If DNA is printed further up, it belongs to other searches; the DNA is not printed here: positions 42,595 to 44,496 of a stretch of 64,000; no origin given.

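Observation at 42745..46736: Stn/Nfn-like two-subunit cytoplasmic flavoprotein (NuoE-NuoF fusion + 2Fe-2S-GltD fusion) with no catalytic partner subunit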

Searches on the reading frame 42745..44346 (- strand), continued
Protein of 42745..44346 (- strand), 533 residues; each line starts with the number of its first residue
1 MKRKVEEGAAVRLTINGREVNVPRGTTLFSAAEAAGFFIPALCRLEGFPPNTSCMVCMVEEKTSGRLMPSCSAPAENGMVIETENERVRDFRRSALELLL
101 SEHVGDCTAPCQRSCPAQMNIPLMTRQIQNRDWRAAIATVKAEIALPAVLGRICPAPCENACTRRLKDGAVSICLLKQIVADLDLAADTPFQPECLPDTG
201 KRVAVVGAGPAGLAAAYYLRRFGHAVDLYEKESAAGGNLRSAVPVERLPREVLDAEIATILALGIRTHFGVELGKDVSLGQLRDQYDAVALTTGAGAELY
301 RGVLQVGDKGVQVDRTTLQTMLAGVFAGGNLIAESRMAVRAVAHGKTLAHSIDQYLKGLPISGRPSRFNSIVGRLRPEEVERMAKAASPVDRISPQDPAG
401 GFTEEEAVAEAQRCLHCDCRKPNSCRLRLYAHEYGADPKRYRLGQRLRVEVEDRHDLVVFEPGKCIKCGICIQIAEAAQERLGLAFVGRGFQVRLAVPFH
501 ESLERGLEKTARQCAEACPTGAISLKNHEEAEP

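Call 10: find_encoding_contigs(protein=P0033, flank=10000, max_places=2)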
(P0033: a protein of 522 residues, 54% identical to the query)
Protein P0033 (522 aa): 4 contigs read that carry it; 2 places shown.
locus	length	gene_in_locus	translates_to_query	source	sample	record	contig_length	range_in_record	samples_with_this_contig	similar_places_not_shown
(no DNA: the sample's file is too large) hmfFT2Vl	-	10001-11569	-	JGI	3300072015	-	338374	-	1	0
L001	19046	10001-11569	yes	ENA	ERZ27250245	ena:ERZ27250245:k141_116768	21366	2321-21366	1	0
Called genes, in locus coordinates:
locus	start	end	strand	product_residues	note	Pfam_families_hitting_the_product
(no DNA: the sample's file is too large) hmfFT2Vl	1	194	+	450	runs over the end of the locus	PF13570:Beta-prop_ACSF4 (weak), PF13360:PQQ_2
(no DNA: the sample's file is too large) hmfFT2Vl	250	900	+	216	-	-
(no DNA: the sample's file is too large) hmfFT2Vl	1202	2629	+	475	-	PF13360:PQQ_2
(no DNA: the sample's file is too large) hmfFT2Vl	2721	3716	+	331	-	-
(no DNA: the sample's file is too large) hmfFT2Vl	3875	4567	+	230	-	PF12838:Fer4_7 (faint), PF12837:Fer4_6 (faint), PF13237:Fer4_10 (faint)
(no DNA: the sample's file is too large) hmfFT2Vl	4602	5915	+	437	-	PF14697:Fer4_21 (faint), PF25160:LdpA_Fe-S-bd (faint), PF12801:Fer4_5, PF12838:Fer4_7 (faint), PF13183:Fer4_8 (faint), PF12801:Fer4_5 (weak), PF00037:Fer4 (weak), PF12837:Fer4_6 (weak), +3 more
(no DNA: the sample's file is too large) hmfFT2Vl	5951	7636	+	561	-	PF13360:PQQ_2 (weak), PF13570:Beta-prop_ACSF4, PF13360:PQQ_2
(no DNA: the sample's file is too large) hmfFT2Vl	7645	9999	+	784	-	PF01257:2Fe-2S_thioredx, PF01512:Complex1_51K, PF10531:SLBB (faint), PF10589:NADH_4Fe-4S, PF12838:Fer4_7 (weak), PF13187:Fer4_9 (weak), PF14697:Fer4_21, PF00037:Fer4 (weak)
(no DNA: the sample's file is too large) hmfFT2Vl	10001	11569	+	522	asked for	PF00111:Fer2 (weak), PF13510:Fer2_4, PF14691:Fer4_20, PF07992:Pyr_redox_2, PF13738:Pyr_redox_3 (faint), PF01266:DAO (weak), PF13450:NAD_binding_8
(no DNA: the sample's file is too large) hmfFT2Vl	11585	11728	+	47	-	-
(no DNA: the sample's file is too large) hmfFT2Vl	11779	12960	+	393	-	PF13360:PQQ_2, PF13570:Beta-prop_ACSF4, PF23414:Beta-prop_EML_2 (faint), PF01011:PQQ (weak), PF13360:PQQ_2, PF13570:Beta-prop_ACSF4, PF13360:PQQ_2, PF13570:Beta-prop_ACSF4, +2 more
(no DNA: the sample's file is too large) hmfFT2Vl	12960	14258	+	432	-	PF13439:Glyco_transf_4, PF13579:Glyco_trans_4_4 (weak), PF00534:Glycos_transf_1, PF13692:Glyco_trans_1_4, PF13524:Glyco_trans_1_2 (weak)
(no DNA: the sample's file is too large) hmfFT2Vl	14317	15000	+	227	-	PF00005:ABC_tran, PF02463:SMC_N (faint), PF13304:AAA_21 (faint)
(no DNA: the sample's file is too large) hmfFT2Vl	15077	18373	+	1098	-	PF12704:MacB_PCD (faint), PF02687:FtsX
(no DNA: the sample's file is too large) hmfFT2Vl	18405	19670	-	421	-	PF01011:PQQ (faint), PF13360:PQQ_2, PF25293:Beta-prop_EMC1_N (faint), PF13570:Beta-prop_ACSF4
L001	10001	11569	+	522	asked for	PF00111:Fer2 (weak), PF13510:Fer2_4, PF14691:Fer4_20, PF07992:Pyr_redox_2, PF13738:Pyr_redox_3 (faint), PF01266:DAO (weak), PF13450:NAD_binding_8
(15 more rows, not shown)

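Call 11: find_encoding_contigs(protein=P0081, flank=10000, max_places=2)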
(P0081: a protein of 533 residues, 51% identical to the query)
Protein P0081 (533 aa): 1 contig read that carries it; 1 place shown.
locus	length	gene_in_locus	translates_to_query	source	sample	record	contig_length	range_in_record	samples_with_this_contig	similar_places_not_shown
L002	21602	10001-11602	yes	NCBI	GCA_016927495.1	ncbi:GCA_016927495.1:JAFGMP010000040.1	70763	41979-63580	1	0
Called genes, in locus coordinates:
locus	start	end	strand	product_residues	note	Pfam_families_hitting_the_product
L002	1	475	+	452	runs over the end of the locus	PF13570:Beta-prop_ACSF4 (faint), PF13360:PQQ_2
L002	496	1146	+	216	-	-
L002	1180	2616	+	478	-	PF13360:PQQ_2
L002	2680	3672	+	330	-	PF01436:NHL (faint)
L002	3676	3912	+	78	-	-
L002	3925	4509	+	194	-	PF12838:Fer4_7 (faint), PF00037:Fer4 (faint), PF12837:Fer4_6 (faint), PF13237:Fer4_10 (faint)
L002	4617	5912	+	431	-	PF14697:Fer4_21 (faint), PF25160:LdpA_Fe-S-bd (faint), PF12801:Fer4_5, PF12838:Fer4_7 (faint), PF13237:Fer4_10 (faint), PF13484:Fer4_16 (faint), PF12801:Fer4_5 (weak), PF00037:Fer4 (weak)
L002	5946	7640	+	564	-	PF13360:PQQ_2, PF13570:Beta-prop_ACSF4, PF13360:PQQ_2 (weak)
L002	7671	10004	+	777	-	PF01257:2Fe-2S_thioredx, PF01512:Complex1_51K, PF10589:NADH_4Fe-4S, PF00037:Fer4 (faint), PF12838:Fer4_7, PF13187:Fer4_9 (weak), PF14697:Fer4_21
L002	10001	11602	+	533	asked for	PF13510:Fer2_4, PF14691:Fer4_20, PF00890:FAD_binding_2 (faint), PF01266:DAO (weak), PF01494:FAD_binding_3 (weak), PF07992:Pyr_redox_2 (weak), PF13450:NAD_binding_8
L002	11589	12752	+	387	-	PF01011:PQQ (faint), PF13360:PQQ_2, PF13570:Beta-prop_ACSF4, PF17005:WD40_like (faint), PF13360:PQQ_2, PF13570:Beta-prop_ACSF4, PF13360:PQQ_2, PF13570:Beta-prop_ACSF4, +2 more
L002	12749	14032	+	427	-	PF13439:Glyco_transf_4, PF00534:Glycos_transf_1, PF13692:Glyco_trans_1_4, PF13524:Glyco_trans_1_2 (weak)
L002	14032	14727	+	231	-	PF00005:ABC_tran, PF02463:SMC_N (faint), PF13304:AAA_21 (faint)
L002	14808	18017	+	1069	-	PF02687:FtsX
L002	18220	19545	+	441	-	PF01011:PQQ (faint), PF13570:Beta-prop_ACSF4, PF13360:PQQ_2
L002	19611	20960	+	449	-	PF13360:PQQ_2, PF13570:Beta-prop_ACSF4, PF25293:Beta-prop_EMC1_N (faint), PF13360:PQQ_2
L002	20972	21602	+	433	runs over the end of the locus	PF13360:PQQ_2 (weak), PF13570:Beta-prop_ACSF4, PF25293:Beta-prop_EMC1_N (weak), PF13360:PQQ_2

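Call 19: find_related_loci(query=A1, collection=genome_contigs, flank=10000)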
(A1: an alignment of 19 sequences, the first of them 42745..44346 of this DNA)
Query A1 (533 aa) in genome_contigs; peptide patterns used: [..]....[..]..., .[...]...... (x = any residue, [..] = any of these).
600 stretches matched a pattern (row limit reached: there are more); 574 encode a relative of the query (tblastn E <= 1e-3); the best 80 are kept; 80 distinct loci.
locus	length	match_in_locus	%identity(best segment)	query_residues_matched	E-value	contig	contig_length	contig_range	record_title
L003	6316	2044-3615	56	9-530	0e+0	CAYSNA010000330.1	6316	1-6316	MAG TPA_asm: uncultured Cytophagia bacterium isolate SRP319275_co4_69 genome assembly, contig: NODE_9653_length_6316_cov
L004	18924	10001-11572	55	11-531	0e+0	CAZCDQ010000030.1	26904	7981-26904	MAG TPA_asm: uncultured bacterium isolate SRP141376_co4_299 genome assembly, contig: NODE_3254_length_26904_cov_5.133822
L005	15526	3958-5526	49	11-530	0e+0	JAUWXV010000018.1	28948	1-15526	MAG: bacterium isolate CSMAG_2693 CSMAG_2693_k141_1680568_length_28948_cov_7.9847, whole genome shotgun sequence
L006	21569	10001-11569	51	11-530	3e-180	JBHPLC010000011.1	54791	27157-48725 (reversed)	Candidate division KSB1 bacterium isolate SAG AM-322-I22 AM-322-I22_NODE_11, whole genome shotgun sequence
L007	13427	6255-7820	51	11-529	5e-180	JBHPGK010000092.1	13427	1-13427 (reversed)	Candidate division KSB1 bacterium isolate SAG AM-311-M08 NODE_92_length_13427_cov_31.591161, whole genome shotgun sequen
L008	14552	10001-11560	55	11-527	2e-179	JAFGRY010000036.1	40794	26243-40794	MAG: bacterium isolate Zod_Metabat.86 k87_10319301, whole genome shotgun sequence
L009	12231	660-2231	52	10-530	6e-179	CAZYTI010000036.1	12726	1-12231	MAG TPA_asm: uncultured bacterium isolate binchicken_co97_67 genome assembly, contig: NODE_19630_length_12726_cov_3.5052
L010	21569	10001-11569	51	11-530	6e-179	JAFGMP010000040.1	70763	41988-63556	MAG: Candidatus Latescibacterota bacterium isolate Zod_Metabat.481 k87_565875, whole genome shotgun sequence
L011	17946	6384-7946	52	10-527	9e-178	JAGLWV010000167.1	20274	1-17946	MAG: Candidatus Aminicenantes bacterium isolate RS_12_32 ZL285.bin.32.fa_167, whole genome shotgun sequence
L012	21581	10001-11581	51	8-530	5e-176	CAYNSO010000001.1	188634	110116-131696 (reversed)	MAG TPA_asm: uncultured Cytophagia bacterium isolate SRP192927_co6_462 genome assembly, contig: NODE_20_length_188634_co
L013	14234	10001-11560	52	11-527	7e-176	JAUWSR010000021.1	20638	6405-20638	MAG: Acidobacteriota bacterium isolate CSMAG_2559 CSMAG_2559_k127_9375312_length_20638_cov_360.3773, whole genome shotgu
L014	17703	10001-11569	51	11-530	7e-176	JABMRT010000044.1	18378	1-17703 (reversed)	MAG: candidate division KSB1 bacterium isolate bin.322 k141_1384064, whole genome shotgun sequence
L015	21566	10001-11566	52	11-530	4e-174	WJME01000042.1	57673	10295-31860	MAG: candidate division KSB1 bacterium isolate Bin_228 k141_593207, whole genome shotgun sequence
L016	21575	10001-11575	51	12-532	5e-173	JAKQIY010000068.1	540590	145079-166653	MAG: bacterium isolate USDV_maxbin.027 k141_1550511, whole genome shotgun sequence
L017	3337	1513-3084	49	11-530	0e+0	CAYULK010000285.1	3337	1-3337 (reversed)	MAG TPA_asm: uncultured Calditrichota bacterium isolate SRP128015_co2_49 genome assembly, contig: NODE_36441_length_3337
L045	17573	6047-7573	48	11-526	1e-158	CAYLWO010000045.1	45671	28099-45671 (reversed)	MAG TPA_asm: uncultured Cytophagia bacterium isolate binchicken_co66_61 genome assembly, contig: NODE_1437_length_45671_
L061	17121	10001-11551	51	12-526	3e-156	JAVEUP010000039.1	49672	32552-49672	MAG: Thermoguttaceae bacterium isolate BF2_50 NODE_271_length_49672_cov_4.099006_Biofilm2, whole genome shotgun sequence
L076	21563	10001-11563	50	12-531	1e-152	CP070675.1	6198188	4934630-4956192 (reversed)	MAG: Phycisphaerales bacterium isolate bin71 chromosome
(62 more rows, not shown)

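Call 41: search_protein_families(library=pfam, proteins=[L076:6-1253:+, L076:1270-2679:+, L076:2744-3790:+, L076:11579-12349:-, L076:12497-13726:+, L076:14565-15872:+, L076:16037-16918:+, L076:16993-17826:+, L076:17699-18406:+, L076:18414-21188:-], max_evalue=0.00001)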
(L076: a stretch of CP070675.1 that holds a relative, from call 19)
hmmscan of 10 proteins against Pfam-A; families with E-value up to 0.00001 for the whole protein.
L076:6-1253:+ (415 aa): 1 family
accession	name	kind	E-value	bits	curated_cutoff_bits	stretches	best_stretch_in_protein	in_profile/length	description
PF02687.27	FtsX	-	2.2e-08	34.6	25.5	1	298-404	3-116/120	FtsX-like permease C-terminal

L076:1270-2679:+ (469 aa): 2 families
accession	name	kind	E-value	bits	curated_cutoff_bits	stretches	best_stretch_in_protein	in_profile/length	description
PF13360.13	PQQ_2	-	3.4e-27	96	27.6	1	139-388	4-232/233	Outer membrane protein assembly factor BamB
PF13570.13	Beta-prop_ACSF4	-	2.7e-07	30.8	133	1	139-453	30-317/329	Beta-alanine-activating enzyme, beta-propeller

L076:2744-3790:+ (348 aa): 2 families
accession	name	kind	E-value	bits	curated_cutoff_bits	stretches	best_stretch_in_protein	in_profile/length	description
PF01436.27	NHL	-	6e-12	45.4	20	0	319-341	6-28/28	NHL repeat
PF08450.18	SGL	-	9.5e-06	25.8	26.3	0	80-120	189-232/246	SMP-30/Gluconolactonase/LRE-like region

L076:11579-12349:- (256 aa): 1 family
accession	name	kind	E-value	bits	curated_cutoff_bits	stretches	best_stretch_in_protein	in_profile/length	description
PF03358.20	FMN_red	-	1.3e-27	96.7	24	1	59-210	1-144/152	NADPH-dependent FMN reductase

L076:12497-13726:+ (409 aa): 3 families
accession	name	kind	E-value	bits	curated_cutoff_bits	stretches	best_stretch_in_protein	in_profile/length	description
PF13360.13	PQQ_2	-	1.1e-40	140.2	27.6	2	92-333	3-233/233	Outer membrane protein assembly factor BamB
PF01011.28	PQQ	-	9.7e-10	38.2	26.7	0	125-162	51-88/595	Glucose/ethanol/alcohol dehydrogenase, beta-propeller domain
PF13570.13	Beta-prop_ACSF4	-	2.2e-08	34.3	133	1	94-333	31-251/329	Beta-alanine-activating enzyme, beta-propeller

L076:14565-15872:+ (435 aa): 2 families
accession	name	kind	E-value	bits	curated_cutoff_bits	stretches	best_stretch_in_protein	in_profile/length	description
PF13360.13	PQQ_2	-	3e-31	109.3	27.6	1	98-354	4-233/233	Outer membrane protein assembly factor BamB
PF01011.28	PQQ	-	2.2e-07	30.4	26.7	0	124-160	50-86/595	Glucose/ethanol/alcohol dehydrogenase, beta-propeller domain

L076:16037-16918:+ (293 aa): 1 family
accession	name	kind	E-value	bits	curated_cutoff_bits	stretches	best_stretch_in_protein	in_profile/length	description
PF22825.2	HpiC1-like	-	3.5e-09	37.4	27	1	41-237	2-174/174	HpiC1 cyclase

L076:16993-17826:+ (277 aa): 2 families
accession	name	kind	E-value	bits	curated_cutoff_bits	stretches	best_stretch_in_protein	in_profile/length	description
PF07963.17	N_methyl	-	3.3e-07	30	21.2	1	21-45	2-26/27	Prokaryotic N-terminal methylation motif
PF07596.16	SBP_bac_10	-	2.2e-06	28.4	23.3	0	51-86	2-36/268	Protein of unknown function (DUF1559)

L076:17699-18406:+ (235 aa): 0 families

L076:18414-21188:- (924 aa): 5 families
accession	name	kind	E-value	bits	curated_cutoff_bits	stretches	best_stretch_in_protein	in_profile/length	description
PF17389.8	Bac_rhamnosid6H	-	2e-81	274.4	24.5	1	471-803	2-337/339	Bacterial alpha-L-rhamnosidase 6 hairpin glycosidase domain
PF08531.16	Bac_rhamnosid_N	-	2e-39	135.6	25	1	195-363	2-170/172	Alpha-L-rhamnosidase N-terminal domain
PF25788.1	Ig_Rha78A_N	-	2.4e-36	124.6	27.4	1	42-153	3-105/105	Rha78A-like, N-terminal immunoglobulin domain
PF17390.7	Bac_rhamnosid_C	-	4.8e-21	74.8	22.1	1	807-883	1-73/78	Bacterial alpha-L-rhamnosidase C-terminal domain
PF05592.18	Bac_rhamnosid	-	7.4e-10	39.1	22.2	1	377-464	5-100/102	Bacterial alpha-L-rhamnosidase concanavalin-like domain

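Call 42: predict_structure(alignment_id=A2)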
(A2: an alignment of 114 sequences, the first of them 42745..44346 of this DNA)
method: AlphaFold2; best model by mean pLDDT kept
length: 533 residues; sequences in the alignment: 114
mean_pLDDT: 90.9   pTM: 0.89
mean pLDDT of the five models: 90.9, 90.9, 90.6, 89.6, 89.3
residues with pLDDT >= 90: 403; 70-90: 88; 50-70: 24; < 50: 18
segments of 3 or more residues with pLDDT < 50: 1-3, 488-492, 494-501
pLDDT, mean of each block of 10 residues (from residue 1): 60 98 95 96 87 86 97 96 98 95 91 95 96 97 97 96 96 98 97 97 98 99 98 96 95 98 98 96 98 87 92 97 97 92 98 98 92 92 93 93 98 94 92 93 86 82 89 83 50 42 66 91 84 55
secondary structure, 60 per line:
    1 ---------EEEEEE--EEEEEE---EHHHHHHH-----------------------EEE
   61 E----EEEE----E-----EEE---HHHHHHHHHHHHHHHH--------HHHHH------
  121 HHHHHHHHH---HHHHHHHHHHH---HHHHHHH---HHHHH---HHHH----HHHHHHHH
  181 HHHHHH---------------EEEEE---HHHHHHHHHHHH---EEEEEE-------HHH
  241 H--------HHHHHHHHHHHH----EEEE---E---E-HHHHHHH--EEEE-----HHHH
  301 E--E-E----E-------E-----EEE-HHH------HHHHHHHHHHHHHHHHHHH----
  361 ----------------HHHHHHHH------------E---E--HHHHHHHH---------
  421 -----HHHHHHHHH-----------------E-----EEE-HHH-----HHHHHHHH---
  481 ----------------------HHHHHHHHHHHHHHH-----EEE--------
elements in order: E10-15 E18-23 H28-34 E58-61 E66-69 E80-82 H86-101 H110-114 H121-129 H133-143 H147-153 H157-161 H165-168 H173-186 E202-206 H210-221 E225-230 H238-241 H250-261 E266-269 H279-285 E288-291 H297-300 E325-327 H338-356 H377-384 H404-411 H426-434 E458-460 H470-477 H503-517 E523-525

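Call 44: search_protein_representatives(protein=window:42745-44346:-)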
Query: 533 residues. Proteins with E-value up to 0.001 (for the whole library): 21078; up to 1e-10: 10399; up to 1e-30: 2066. The best 150 are listed.
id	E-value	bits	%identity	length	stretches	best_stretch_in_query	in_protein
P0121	1.4e-170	585.3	51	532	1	11-529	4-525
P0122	3.7e-169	580.6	53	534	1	12-528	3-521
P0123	4.8e-157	540.6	52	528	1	13-529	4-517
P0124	1.1e-151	523.0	40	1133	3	13-528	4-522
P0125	4.4e-150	517.7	50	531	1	14-527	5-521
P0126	1.1e-147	509.7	48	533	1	12-532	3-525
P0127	1.7e-145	502.5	50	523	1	11-525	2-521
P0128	5.5e-145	500.9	50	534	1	12-528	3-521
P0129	1.2e-142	493.2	45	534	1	11-532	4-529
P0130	3.2e-141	488.4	47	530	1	12-525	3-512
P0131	1.2e-139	483.2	46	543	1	12-533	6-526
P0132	6.9e-139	480.7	47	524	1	14-523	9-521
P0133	3.0e-138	478.6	45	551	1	9-526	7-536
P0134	3.6e-138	478.4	47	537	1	12-524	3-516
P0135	6.0e-137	474.4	50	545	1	13-527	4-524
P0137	1.0e-136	473.6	49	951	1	13-528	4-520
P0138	4.5e-136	471.5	49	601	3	167-358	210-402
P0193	1.7e-119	416.7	46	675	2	11-299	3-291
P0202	8.7e-118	411.1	46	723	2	12-348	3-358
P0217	8.4e-116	404.6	42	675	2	10-296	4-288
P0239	1.7e-111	390.4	44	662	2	8-300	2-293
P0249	9.0e-111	388.0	47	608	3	304-527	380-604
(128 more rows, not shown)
